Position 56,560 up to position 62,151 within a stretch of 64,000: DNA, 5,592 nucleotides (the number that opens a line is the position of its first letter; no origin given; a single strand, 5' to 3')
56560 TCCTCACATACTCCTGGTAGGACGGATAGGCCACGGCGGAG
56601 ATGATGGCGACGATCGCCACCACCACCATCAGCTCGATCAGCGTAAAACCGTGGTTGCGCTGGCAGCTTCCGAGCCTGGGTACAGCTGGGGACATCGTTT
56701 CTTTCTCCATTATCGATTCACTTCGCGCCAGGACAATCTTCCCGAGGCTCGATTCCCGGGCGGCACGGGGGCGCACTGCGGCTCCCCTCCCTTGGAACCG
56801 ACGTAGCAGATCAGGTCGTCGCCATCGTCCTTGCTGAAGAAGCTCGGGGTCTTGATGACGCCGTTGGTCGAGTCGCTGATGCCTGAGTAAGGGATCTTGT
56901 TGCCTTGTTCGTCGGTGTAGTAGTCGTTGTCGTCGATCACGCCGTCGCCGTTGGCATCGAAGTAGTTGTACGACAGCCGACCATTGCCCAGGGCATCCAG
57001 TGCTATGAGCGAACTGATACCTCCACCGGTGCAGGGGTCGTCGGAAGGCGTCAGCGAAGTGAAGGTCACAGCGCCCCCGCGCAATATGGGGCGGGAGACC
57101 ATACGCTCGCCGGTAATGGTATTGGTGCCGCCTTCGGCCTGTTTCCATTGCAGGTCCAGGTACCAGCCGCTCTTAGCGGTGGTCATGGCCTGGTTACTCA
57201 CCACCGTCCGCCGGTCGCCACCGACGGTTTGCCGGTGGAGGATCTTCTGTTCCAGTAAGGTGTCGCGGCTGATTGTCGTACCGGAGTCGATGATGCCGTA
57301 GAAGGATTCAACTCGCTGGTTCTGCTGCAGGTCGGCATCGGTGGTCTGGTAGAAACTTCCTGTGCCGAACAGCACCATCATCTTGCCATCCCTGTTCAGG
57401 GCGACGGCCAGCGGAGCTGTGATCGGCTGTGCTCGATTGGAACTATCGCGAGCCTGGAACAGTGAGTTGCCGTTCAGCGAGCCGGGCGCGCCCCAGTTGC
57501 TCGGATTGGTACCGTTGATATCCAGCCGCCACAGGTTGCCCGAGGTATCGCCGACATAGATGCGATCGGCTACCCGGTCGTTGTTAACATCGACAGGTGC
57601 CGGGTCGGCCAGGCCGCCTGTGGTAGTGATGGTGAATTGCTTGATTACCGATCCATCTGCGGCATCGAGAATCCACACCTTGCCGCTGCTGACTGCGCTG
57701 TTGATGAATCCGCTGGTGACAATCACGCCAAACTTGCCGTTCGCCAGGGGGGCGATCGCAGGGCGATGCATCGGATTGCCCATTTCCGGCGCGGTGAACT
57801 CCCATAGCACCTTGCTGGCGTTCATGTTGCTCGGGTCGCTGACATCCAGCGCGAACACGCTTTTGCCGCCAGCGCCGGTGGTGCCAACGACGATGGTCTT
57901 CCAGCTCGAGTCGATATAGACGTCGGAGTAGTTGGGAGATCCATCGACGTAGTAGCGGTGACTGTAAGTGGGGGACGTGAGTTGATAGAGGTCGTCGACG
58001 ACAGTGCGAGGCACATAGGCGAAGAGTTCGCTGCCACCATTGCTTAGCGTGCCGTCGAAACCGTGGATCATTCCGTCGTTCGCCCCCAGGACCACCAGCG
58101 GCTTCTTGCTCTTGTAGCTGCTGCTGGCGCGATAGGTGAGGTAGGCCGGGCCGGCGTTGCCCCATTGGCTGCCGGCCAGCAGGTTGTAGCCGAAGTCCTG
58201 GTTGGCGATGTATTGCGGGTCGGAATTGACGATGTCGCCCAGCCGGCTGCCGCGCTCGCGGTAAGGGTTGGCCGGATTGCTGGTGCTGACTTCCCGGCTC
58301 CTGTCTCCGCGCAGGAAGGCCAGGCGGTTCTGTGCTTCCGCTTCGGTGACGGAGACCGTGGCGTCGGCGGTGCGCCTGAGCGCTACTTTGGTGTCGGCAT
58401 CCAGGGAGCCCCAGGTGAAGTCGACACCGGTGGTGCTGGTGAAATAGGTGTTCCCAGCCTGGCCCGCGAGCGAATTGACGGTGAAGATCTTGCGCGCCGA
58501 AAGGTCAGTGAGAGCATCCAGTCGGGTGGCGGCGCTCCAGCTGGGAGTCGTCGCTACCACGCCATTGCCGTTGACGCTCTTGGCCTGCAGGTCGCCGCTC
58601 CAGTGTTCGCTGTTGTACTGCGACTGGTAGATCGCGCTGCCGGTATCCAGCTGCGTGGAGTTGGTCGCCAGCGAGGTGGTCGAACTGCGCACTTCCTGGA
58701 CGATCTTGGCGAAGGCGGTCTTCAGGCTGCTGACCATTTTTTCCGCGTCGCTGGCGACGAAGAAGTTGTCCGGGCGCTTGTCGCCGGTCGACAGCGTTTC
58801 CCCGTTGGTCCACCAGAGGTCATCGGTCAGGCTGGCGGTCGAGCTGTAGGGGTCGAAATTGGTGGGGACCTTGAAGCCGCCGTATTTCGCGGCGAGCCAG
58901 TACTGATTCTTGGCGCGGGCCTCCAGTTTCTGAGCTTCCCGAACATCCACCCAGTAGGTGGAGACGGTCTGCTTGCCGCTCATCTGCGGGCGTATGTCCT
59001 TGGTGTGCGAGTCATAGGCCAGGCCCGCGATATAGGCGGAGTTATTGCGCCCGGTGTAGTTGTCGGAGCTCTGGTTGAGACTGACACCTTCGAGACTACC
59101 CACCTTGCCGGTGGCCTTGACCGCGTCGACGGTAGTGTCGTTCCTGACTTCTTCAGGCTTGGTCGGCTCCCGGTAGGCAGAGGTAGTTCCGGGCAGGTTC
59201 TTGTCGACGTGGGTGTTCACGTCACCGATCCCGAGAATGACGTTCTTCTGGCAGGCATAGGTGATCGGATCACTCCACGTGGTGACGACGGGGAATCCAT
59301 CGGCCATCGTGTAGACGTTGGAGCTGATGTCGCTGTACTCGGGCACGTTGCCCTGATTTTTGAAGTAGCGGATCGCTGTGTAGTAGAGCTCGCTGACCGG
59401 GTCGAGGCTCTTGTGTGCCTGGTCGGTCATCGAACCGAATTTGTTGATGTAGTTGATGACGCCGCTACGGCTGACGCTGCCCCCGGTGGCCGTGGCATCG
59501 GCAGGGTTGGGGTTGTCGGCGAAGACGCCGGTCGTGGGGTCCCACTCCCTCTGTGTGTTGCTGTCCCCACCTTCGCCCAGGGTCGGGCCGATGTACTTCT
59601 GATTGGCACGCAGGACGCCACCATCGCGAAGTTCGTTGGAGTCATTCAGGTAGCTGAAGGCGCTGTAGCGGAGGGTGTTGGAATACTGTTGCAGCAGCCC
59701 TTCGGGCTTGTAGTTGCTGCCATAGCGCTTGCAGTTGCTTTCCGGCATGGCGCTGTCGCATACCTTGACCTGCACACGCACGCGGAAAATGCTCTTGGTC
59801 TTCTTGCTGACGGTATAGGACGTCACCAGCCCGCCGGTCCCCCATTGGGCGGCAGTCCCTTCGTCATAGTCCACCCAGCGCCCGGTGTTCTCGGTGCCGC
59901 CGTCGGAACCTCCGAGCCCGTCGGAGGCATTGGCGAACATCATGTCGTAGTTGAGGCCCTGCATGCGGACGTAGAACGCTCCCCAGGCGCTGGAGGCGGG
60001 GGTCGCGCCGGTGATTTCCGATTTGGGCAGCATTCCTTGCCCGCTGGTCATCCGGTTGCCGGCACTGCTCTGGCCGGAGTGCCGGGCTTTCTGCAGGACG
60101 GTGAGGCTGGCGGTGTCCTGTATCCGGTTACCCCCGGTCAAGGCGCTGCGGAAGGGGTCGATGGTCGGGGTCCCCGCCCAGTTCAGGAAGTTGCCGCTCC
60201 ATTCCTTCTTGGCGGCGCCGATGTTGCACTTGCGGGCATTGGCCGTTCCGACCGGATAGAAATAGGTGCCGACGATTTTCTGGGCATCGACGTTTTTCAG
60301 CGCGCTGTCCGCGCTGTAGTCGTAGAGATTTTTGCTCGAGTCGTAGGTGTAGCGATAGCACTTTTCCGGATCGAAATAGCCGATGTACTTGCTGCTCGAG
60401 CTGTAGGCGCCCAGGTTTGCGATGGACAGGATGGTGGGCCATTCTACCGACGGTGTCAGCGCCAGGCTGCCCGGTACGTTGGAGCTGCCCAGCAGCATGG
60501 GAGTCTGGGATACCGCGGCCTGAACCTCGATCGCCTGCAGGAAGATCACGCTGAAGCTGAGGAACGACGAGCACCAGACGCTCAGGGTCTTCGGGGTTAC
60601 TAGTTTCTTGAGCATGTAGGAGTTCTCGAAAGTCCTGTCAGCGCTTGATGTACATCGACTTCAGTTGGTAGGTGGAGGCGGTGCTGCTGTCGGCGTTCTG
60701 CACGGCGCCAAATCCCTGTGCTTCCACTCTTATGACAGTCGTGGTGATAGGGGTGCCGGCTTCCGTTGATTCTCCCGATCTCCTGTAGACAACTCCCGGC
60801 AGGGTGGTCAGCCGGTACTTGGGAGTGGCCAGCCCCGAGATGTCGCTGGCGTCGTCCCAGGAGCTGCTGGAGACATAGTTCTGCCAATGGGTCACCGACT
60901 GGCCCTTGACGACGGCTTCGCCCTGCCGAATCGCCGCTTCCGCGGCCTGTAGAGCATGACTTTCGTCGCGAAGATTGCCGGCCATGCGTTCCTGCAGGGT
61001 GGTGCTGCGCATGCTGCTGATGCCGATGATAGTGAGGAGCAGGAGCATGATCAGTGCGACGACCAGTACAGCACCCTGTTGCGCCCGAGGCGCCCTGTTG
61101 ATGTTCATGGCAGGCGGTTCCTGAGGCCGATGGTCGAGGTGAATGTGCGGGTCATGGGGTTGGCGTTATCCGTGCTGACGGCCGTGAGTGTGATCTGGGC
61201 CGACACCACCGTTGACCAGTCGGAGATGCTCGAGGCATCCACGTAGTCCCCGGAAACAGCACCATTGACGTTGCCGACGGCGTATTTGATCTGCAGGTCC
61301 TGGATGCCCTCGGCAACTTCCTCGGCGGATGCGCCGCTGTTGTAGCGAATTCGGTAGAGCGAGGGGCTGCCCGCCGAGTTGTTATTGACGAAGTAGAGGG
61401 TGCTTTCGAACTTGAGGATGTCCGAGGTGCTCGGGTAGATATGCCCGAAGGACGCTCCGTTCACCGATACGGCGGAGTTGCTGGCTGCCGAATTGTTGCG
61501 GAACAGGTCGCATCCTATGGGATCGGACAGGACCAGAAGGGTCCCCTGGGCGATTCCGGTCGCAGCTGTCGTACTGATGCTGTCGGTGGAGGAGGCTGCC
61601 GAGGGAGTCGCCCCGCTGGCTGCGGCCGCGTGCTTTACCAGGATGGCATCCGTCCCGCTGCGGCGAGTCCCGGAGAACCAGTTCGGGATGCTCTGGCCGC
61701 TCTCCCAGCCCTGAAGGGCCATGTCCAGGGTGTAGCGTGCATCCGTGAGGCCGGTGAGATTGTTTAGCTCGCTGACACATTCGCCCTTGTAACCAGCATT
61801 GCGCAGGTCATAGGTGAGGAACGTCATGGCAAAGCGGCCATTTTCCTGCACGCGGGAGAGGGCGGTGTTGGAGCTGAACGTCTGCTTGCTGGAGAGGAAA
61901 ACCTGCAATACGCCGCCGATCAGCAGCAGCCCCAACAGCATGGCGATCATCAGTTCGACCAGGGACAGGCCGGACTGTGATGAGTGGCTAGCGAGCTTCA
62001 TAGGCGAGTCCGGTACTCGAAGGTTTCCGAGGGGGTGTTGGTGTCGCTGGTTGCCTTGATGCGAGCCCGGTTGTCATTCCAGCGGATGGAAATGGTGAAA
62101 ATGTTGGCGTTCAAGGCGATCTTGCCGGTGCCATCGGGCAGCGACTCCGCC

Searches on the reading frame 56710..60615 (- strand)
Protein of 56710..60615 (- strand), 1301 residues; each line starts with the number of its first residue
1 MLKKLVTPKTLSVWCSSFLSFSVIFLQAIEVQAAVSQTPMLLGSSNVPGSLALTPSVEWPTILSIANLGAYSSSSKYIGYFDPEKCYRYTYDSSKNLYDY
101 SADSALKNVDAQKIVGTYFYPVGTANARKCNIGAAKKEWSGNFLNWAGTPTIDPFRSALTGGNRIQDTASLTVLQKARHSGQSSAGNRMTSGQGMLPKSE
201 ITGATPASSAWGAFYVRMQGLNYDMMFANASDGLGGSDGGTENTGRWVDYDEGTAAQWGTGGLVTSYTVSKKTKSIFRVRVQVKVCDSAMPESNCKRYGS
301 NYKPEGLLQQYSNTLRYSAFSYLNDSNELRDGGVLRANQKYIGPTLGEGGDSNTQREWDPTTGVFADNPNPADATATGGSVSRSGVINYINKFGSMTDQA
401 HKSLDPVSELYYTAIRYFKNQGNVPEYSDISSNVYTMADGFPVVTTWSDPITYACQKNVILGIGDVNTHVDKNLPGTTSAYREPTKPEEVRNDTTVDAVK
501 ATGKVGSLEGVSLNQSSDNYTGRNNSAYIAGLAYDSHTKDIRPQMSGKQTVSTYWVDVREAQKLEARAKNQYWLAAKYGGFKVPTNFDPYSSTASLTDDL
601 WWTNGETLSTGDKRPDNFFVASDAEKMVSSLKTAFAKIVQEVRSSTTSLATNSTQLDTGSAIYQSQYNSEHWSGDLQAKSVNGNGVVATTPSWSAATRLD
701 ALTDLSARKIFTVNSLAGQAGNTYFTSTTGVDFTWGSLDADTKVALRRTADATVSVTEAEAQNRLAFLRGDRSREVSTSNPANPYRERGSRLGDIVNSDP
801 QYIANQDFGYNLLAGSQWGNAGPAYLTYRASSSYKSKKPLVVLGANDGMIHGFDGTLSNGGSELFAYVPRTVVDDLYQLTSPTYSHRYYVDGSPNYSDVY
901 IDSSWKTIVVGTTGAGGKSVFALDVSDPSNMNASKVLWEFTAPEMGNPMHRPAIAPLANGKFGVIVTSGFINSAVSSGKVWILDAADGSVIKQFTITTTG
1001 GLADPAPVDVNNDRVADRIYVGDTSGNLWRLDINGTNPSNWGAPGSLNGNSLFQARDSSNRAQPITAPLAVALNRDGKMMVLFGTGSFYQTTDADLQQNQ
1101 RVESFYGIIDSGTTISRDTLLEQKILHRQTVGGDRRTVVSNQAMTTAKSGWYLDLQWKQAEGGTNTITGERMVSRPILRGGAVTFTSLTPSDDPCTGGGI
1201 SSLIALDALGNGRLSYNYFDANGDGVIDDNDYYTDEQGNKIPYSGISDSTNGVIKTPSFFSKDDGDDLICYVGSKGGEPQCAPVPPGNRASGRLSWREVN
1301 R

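Call 7: search_protein_families(library=ncbifam, proteins=[window:56710-60615:-])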
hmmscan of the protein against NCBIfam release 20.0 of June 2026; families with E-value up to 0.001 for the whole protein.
window:56710-60615:- (1301 aa): 1 family
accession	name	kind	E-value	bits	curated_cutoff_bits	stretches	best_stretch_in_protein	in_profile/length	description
NF040838.1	T4_PilC_Neiss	equivalog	2.4e-23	82.1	350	1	866-1154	560-861/1037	PilC family type IV pilus tip adhesin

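Call 8: search_protein_families(library=pfam, proteins=[window:56710-60615:-])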
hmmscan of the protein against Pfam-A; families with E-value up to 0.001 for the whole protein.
window:56710-60615:- (1301 aa): 1 family
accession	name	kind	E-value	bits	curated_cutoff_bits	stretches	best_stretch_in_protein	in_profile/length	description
PF05567.17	T4P_PilY1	-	3.5e-46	158.4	28.1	1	792-1114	1-378/411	PilY1 beta-propeller domain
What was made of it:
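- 56243..62941 (-): Canonical minor-pilin operon: pilE (56243-56695), pilY1 (56710-60615), pilX (60638-61108), pilW (61105-62001), pilV (61998-62456), fimU (62453-62941). NCBIfam and Pfam matches (calls 7, 8).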

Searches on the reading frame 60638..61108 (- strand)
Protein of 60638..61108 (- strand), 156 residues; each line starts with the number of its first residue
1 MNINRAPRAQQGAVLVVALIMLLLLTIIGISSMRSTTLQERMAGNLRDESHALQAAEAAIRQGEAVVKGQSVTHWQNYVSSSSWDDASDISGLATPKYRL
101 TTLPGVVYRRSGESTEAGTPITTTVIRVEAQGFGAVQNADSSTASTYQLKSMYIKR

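Call 7: search_protein_families(library=ncbifam, proteins=[window:60638-61108:-])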
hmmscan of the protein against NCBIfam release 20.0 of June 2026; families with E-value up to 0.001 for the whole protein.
window:60638-61108:- (156 aa): 1 family
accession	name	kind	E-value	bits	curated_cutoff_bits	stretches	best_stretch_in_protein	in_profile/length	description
NF037980.1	T2SS_GspK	equivalog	0.00065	19.3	130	1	10-70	1-61/307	type II secretion system minor pseudopilin GspK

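Call 8: search_protein_families(library=pfam, proteins=[window:60638-61108:-])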
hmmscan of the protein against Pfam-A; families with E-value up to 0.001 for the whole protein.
window:60638-61108:- (156 aa): 1 family
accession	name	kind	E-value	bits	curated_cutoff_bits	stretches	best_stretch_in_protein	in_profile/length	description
PF14341.11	PilX_N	-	1.7e-18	66.8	25.5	1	11-61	1-51/51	PilX N-terminal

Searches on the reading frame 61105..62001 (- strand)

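Call 7: search_protein_families(library=ncbifam, proteins=[window:61105-62001:-])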
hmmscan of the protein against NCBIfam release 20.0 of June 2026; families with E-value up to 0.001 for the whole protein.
window:61105-62001:- (298 aa): 1 family
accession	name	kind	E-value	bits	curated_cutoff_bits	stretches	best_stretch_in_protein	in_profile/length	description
NF007848.0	PRK10557.1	equivalog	4.2e-06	26.2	120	1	5-78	6-80/192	prepilin peptidase-dependent protein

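Call 8: search_protein_families(library=pfam, proteins=[window:61105-62001:-])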
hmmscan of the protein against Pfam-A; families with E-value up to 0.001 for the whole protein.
window:61105-62001:- (298 aa): 2 families
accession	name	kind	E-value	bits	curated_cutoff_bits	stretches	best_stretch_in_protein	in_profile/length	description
PF16074.10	PilW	-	9.3e-13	48.7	26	1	203-284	2-91/124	Type IV Pilus-assembly protein W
PF07963.17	N_methyl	-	2.6e-05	24.1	21.2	1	7-32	2-27/27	Prokaryotic N-terminal methylation motif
